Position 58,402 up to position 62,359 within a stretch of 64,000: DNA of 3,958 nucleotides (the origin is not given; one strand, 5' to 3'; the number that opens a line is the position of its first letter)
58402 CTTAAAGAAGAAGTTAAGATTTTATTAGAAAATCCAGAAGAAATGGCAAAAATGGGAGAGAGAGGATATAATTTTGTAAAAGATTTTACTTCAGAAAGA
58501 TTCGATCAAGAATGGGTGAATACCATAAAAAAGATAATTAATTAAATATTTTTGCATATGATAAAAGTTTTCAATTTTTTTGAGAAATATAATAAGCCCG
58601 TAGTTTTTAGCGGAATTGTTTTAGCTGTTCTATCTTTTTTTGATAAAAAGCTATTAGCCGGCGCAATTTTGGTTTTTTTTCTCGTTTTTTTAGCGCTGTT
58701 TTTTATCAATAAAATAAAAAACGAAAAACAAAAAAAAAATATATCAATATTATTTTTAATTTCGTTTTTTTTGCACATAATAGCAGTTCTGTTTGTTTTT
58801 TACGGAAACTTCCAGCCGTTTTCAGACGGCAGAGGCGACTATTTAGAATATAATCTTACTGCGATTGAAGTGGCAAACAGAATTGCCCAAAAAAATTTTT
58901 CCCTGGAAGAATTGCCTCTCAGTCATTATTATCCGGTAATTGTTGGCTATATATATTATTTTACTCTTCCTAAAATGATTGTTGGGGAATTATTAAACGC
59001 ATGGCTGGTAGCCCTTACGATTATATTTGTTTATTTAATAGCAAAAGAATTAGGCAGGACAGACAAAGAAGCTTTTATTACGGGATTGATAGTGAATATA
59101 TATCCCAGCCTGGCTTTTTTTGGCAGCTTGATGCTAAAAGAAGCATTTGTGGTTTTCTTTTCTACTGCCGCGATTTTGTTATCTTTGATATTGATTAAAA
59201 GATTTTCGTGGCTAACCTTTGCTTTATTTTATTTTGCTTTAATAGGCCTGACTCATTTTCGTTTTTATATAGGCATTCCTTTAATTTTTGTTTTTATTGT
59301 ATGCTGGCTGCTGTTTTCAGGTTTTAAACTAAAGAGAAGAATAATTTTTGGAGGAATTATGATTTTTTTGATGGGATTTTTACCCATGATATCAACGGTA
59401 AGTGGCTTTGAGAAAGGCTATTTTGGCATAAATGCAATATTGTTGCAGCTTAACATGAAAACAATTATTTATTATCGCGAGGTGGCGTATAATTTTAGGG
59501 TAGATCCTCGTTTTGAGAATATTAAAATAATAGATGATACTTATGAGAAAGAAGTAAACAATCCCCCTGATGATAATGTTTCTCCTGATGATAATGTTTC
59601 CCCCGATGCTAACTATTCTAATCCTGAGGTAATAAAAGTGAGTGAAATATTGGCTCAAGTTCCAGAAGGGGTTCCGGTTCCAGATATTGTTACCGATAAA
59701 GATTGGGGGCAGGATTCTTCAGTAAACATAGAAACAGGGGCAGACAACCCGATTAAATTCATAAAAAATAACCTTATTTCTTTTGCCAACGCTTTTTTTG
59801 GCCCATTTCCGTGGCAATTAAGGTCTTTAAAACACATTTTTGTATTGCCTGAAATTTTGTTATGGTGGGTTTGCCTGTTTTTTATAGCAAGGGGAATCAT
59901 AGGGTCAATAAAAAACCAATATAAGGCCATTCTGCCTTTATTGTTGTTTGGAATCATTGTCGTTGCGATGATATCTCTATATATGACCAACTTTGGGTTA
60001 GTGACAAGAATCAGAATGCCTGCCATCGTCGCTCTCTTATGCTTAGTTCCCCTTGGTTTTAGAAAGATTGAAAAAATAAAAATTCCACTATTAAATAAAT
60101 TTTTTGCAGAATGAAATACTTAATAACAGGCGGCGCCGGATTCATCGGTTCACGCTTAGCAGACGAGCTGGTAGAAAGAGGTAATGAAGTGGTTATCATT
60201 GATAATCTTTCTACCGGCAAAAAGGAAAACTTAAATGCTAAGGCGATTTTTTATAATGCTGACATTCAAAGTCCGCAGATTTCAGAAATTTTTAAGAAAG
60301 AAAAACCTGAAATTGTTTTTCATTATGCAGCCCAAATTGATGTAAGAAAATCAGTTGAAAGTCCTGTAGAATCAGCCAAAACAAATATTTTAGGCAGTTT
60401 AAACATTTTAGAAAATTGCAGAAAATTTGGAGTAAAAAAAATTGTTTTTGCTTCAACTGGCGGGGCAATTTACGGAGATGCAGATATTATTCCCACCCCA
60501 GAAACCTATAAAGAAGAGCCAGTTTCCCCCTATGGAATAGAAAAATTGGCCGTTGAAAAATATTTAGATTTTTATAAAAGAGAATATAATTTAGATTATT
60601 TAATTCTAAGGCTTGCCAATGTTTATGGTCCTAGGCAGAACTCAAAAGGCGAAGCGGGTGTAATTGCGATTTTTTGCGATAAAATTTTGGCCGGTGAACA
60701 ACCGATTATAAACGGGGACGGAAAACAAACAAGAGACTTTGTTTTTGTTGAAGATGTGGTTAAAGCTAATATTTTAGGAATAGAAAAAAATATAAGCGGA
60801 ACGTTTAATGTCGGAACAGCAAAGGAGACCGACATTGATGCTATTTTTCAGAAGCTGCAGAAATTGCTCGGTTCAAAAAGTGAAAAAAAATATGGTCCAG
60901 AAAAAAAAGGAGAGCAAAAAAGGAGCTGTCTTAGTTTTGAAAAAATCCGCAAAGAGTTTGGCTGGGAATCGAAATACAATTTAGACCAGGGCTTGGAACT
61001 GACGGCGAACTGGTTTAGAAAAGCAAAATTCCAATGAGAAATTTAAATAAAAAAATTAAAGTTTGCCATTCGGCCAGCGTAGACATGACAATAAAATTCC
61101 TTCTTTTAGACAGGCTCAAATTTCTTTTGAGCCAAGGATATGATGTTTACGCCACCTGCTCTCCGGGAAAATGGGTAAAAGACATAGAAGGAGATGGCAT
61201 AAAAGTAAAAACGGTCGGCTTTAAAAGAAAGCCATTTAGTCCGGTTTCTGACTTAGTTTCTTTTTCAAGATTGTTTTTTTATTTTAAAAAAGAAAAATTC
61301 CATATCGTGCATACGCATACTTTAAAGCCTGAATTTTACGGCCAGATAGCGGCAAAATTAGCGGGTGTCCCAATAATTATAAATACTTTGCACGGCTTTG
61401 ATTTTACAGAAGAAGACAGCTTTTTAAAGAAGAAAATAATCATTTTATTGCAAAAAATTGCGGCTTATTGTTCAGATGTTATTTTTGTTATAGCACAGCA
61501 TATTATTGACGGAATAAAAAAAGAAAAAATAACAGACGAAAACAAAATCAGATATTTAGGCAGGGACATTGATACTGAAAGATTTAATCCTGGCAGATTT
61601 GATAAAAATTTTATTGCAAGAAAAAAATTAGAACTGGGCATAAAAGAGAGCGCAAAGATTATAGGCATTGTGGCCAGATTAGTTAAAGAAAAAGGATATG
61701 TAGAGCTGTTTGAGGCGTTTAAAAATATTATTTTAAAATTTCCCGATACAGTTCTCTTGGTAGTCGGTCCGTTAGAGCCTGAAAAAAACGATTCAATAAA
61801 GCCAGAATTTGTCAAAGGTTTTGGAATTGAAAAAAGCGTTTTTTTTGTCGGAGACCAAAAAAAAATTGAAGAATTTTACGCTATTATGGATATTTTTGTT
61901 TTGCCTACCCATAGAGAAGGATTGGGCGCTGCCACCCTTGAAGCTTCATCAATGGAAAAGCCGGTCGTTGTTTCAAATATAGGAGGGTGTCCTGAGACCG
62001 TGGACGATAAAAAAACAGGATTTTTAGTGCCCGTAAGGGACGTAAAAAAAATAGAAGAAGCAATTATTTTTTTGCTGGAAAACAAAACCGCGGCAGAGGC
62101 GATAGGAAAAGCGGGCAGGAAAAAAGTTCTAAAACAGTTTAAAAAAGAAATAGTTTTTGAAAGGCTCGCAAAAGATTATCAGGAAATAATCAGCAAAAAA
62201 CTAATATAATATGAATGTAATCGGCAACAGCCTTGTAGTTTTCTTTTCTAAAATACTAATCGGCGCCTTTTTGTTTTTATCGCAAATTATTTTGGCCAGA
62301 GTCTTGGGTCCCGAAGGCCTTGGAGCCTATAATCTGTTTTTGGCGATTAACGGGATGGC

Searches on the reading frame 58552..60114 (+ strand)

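Call 11: search_protein_families(library=pfam, proteins=[window:58552-60114:+], max_evalue=0.001)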
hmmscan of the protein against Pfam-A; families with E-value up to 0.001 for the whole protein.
window:58552-60114:+ (520 aa): 1 family
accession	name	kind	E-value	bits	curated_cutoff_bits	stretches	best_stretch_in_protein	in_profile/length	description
PF02366.24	PMT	-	0.00019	21.5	22.7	1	126-255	67-201/245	Dolichyl-phosphate-mannose-protein mannosyltransferase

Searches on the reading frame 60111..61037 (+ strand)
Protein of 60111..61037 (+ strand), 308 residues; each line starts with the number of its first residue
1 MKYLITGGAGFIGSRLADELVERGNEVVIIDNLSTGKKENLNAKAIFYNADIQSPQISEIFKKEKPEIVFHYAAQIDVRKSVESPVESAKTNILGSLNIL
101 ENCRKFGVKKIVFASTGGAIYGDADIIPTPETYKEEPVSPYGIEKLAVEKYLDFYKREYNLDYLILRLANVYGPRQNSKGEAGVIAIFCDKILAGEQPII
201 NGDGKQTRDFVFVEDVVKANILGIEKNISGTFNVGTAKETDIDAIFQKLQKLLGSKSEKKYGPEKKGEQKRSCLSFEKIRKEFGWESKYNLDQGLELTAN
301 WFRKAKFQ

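Call 11: search_protein_families(library=pfam, proteins=[window:60111-61037:+], max_evalue=0.001)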
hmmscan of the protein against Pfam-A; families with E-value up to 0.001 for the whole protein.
window:60111-61037:+ (308 aa): 9 families
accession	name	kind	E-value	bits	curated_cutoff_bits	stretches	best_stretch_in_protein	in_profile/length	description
PF01370.27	Epimerase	-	2.3e-63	214.3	20.9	1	4-235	2-240/240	NAD dependent epimerase/dehydratase family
PF16363.11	GDP_Man_Dehyd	-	6.5e-56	190.6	27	1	4-296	1-330/332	GDP-mannose 4,6 dehydratase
PF01073.25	3Beta_HSD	-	1.4e-20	74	22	1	4-224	1-229/280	3-beta hydroxysteroid dehydrogenase/isomerase family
PF02719.21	Polysacc_synt_2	-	6.4e-20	72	20.2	1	4-259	2-253/293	Polysaccharide biosynthesis protein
PF04321.23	RmlD_sub_bind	-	2.1e-16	60.3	27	1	1-177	1-157/287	RmlD substrate binding domain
PF07993.18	NAD_binding_4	-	4.9e-10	39.4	20.1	1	64-219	87-257/258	Male sterility protein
PF13460.12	NAD_binding_10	-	2.7e-07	31.1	27.2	1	7-171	1-146/184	NAD(P)H-binding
PF00106.31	adh_short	-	0.00061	19.8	26.6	0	4-56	4-62/195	short chain dehydrogenase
PF08659.16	KR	-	0.00098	19.5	22.6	0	3-34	3-34/180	KR domain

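Call 63: search_protein_families(library=ncbifam, proteins=[window:60111-61037:+], max_evalue=1e-8)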
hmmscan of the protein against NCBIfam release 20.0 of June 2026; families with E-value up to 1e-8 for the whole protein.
window:60111-61037:+ (308 aa): 25 families
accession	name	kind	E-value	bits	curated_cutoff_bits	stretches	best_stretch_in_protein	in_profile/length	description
TIGR01179.1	galE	equivalog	1.4e-55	188.5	262.3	1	3-305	2-328/332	UDP-glucose 4-epimerase GalE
TIGR01181.1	dTDP_gluc_dehyt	equivalog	4.3e-53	180.5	365.1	1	2-305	1-314/321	dTDP-glucose 4,6-dehydratase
TIGR04180.1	EDH_00030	hypoth_equivalog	9.9e-44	149.6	475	1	4-290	2-297/297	NAD-dependent 4,6-dehydratase LegB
TIGR02197.1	heptose_epim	equivalog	2.9e-39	135.1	274.6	1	4-296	2-307/316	ADP-glyceromanno-heptose 6-epimerase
NF011728.1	PRK15181.1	equivalog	1.2e-37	129.7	760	1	2-302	17-337/348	Vi polysaccharide biosynthesis UDP-N-acetylglucosaminuronic acid C-4 epimerase TviC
NF007490.0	PRK10084.1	subfamily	1.3e-31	109.9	649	2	1-106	1-114/361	dTDP-glucose 4,6-dehydratase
NF007956.0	PRK10675.1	subfamily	1.4e-30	106.6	394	1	1-303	1-330/338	UDP-glucose 4-epimerase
NF007582.0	PRK10217.1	equivalog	1.1e-27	97.1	698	1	2-303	3-332/355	dTDP-glucose 4,6-dehydratase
NF008360.0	PRK11150.1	equivalog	4.7e-25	88.4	452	1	4-246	3-247/310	ADP-glyceromanno-heptose 6-epimerase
TIGR02622.1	CDP_4_6_dhtase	equivalog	6.7e-25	87.9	278.45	1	2-135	6-144/352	CDP-glucose 4,6-dehydratase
NF047922.1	GDPFucSynFcl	equivalog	7.2e-24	84.8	500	1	4-305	6-304/308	GDP-L-fucose synthase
NF043036.1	ErythonDh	equivalog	3.6e-18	65.8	325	1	1-171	1-179/321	D-erythronate dehydrogenase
TIGR03466.1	HpnA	hypoth_equivalog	1.3e-17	63.7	367.65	1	1-259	1-252/327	hopanoid-associated sugar epimerase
TIGR01472.1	gmd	equivalog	1.7e-17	63.7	415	1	4-254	4-269/342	GDP-mannose 4,6-dehydratase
NF042422.1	oxyalk_red_OleD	equivalog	2.2e-17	63.4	580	1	1-237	1-228/329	2-alkyl-3-oxoalkanoate reductase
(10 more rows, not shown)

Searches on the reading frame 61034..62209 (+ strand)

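Call 11: search_protein_families(library=pfam, proteins=[window:61034-62209:+], max_evalue=0.001)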
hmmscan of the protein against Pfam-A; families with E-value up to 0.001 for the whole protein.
window:61034-62209:+ (391 aa): 6 families
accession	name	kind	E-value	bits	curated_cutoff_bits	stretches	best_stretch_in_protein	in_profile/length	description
PF00534.26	Glycos_transf_1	-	3.7e-37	127.9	26.4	1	199-363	7-171/172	Glycosyl transferases group 1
PF13692.12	Glyco_trans_1_4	-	3.6e-30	105.5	27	1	208-350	2-142/142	Glycosyl transferases group 1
PF13477.12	Glyco_trans_4_2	-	5.4e-14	53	23.4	1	9-146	1-131/139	Glycosyl transferase 4-like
PF13439.12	Glyco_transf_4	-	4.5e-10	40.2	28.5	1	29-183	13-170/170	Glycosyltransferase Family 4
PF13579.12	Glyco_trans_4_4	-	1.6e-09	38.7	29.7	1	33-162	16-143/158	Glycosyl transferase 4-like domain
PF20706.3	GT4-conflict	-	3.1e-05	23.6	26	1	213-338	203-340/385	Family 4 Glycosyltransferase in conflict systems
